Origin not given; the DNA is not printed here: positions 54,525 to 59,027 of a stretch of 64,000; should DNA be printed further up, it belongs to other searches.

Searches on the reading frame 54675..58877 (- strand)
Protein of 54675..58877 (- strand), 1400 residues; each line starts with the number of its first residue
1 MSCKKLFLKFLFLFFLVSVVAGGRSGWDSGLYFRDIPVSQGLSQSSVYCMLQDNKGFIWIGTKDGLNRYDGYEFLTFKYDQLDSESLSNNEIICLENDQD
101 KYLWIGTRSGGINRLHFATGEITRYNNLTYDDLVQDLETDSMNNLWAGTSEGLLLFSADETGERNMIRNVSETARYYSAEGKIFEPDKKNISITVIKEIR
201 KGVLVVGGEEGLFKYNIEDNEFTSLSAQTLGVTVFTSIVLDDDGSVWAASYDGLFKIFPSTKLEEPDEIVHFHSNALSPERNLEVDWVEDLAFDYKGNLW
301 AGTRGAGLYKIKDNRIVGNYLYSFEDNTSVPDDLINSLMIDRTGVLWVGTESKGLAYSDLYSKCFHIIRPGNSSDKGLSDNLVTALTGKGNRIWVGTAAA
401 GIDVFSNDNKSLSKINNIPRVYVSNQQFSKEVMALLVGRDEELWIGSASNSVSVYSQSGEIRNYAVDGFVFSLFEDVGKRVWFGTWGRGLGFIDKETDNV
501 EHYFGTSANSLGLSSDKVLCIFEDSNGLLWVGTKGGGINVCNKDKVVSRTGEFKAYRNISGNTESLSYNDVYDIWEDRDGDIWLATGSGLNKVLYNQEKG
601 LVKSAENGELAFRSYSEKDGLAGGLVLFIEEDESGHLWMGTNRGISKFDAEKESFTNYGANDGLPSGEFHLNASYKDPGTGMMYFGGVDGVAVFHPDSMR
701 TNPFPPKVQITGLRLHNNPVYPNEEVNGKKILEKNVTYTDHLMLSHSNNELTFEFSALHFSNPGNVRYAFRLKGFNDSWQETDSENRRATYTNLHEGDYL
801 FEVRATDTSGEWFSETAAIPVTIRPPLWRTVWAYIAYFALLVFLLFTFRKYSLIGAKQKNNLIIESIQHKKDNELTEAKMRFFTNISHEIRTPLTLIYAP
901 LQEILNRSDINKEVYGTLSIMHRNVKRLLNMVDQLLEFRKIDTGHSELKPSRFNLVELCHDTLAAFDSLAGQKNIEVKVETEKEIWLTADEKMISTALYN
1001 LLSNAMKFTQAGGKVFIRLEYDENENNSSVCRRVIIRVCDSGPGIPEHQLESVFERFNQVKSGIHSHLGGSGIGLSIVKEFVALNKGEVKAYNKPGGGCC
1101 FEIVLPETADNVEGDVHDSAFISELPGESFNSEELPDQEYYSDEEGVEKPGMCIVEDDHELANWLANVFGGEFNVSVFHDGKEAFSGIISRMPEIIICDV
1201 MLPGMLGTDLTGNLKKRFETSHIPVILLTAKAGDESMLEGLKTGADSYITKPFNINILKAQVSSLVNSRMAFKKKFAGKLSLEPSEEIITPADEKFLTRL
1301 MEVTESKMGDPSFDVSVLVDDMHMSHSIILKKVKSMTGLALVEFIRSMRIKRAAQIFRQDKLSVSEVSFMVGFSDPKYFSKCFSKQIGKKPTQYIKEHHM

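Call 3: search_protein_families(library=pfam, proteins=[window:54675-58877:-])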
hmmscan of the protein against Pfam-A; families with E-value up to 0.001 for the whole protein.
window:54675-58877:- (1400 aa): 9 families
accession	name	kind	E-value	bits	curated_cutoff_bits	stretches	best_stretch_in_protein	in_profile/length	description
PF07494.17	Reg_prop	-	1.2e-40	132.7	20.4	2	512-534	1-23/24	Two component regulator propeller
PF02518.31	HATPase_c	-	3.2e-24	86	26.4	1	990-1108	2-110/111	Histidine kinase-, DNA gyrase B-, and HSP90-like ATPase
PF00072.30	Response_reg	-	7.6e-20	71.6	30.2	1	1153-1262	2-110/111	Response regulator receiver domain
PF07495.19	Y_Y_Y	-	7.9e-18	64.6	26.6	1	760-823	2-64/65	Y_Y_Y domain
PF12833.13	HTH_18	-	4.3e-13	49.8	33.6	1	1320-1396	3-79/80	Helix-turn-helix domain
PF00512.31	HisKA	-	9e-13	48.5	26.9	1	879-944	2-66/66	His Kinase A (phospho-acceptor) domain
PF00165.29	HTH_AraC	-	1.8e-09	37.9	26.6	1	1359-1396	6-42/42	Bacterial regulatory helix-turn-helix proteins, AraC family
PF23748.1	Beta-prop_LRRK2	-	2.1e-08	34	26.9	0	83-119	267-303/359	LRRK2 beta propeller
PF16819.11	DUF5074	-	0.00069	19.2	27.2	0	200-333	153-276/353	Domain of unknown function (DUF5074)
